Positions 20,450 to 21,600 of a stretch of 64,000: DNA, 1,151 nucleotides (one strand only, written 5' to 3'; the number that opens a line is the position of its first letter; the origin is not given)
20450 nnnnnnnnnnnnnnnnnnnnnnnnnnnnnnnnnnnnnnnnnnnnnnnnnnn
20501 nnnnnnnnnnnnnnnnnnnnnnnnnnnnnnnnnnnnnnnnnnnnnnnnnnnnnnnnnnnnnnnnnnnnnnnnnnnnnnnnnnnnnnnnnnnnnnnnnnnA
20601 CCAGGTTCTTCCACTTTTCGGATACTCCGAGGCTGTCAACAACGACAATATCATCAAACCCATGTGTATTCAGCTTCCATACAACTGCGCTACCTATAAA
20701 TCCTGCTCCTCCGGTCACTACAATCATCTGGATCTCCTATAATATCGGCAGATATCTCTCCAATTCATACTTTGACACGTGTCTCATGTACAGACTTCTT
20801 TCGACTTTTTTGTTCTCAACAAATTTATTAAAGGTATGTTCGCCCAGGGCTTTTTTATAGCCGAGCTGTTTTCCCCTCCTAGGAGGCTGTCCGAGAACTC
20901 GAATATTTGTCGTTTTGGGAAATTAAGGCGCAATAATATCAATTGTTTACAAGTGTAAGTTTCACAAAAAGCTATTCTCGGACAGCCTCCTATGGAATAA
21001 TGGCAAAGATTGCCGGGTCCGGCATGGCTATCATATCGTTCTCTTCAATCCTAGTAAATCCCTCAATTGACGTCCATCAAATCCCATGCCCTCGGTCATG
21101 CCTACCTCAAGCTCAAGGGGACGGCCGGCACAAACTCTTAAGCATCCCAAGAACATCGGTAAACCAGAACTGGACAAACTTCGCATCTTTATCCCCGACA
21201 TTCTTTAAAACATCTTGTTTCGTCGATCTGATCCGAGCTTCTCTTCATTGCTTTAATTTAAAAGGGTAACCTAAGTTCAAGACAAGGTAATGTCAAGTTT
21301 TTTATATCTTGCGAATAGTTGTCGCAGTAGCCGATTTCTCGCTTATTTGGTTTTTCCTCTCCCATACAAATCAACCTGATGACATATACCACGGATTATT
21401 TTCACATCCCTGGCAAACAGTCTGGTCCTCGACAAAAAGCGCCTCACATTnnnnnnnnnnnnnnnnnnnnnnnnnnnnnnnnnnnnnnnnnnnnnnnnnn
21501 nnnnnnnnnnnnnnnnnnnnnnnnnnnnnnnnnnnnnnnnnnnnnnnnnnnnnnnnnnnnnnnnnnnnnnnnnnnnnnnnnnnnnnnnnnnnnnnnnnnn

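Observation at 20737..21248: Gutted glutamine synthetase gene: N- and C-termini retained, middle replaced by an inverted-repeat-bounded 113-bp segment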

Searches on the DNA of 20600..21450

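Call 38: search_rna_families(source=window, start=20600, end=21450, threshold=evalue, max_evalue=1)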
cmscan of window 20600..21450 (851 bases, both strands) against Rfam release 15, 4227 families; matches with E-value up to 1: 0.
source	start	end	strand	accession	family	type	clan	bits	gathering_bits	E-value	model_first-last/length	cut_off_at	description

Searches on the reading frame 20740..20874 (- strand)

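Call 6: search_protein_families(library=pfam, proteins=[window:20740-20874:-], max_evalue=1)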
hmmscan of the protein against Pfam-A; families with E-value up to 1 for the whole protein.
seq(45 aa): 1 family
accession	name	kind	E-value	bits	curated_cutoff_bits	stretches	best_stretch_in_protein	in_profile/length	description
PF00120.29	Gln-synt_C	-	0.00056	19.5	24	1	7-41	310-344/344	Glutamine synthetase, catalytic domain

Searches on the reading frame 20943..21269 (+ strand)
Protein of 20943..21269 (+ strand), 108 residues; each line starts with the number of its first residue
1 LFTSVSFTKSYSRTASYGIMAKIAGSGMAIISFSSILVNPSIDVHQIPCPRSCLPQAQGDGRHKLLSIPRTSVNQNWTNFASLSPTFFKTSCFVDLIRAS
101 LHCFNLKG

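Call 51: search_protein_families(library=pfam, proteins=[window:20943-21269:+], max_evalue=0.1)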
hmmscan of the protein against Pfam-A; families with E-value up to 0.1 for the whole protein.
window:20943-21269:+ (108 aa): 1 family
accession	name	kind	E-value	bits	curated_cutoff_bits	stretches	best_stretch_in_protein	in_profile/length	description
PF16437.10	DUF5034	-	0.064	13.7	25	1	53-97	64-107/169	Domain of unknown function (DUF5034)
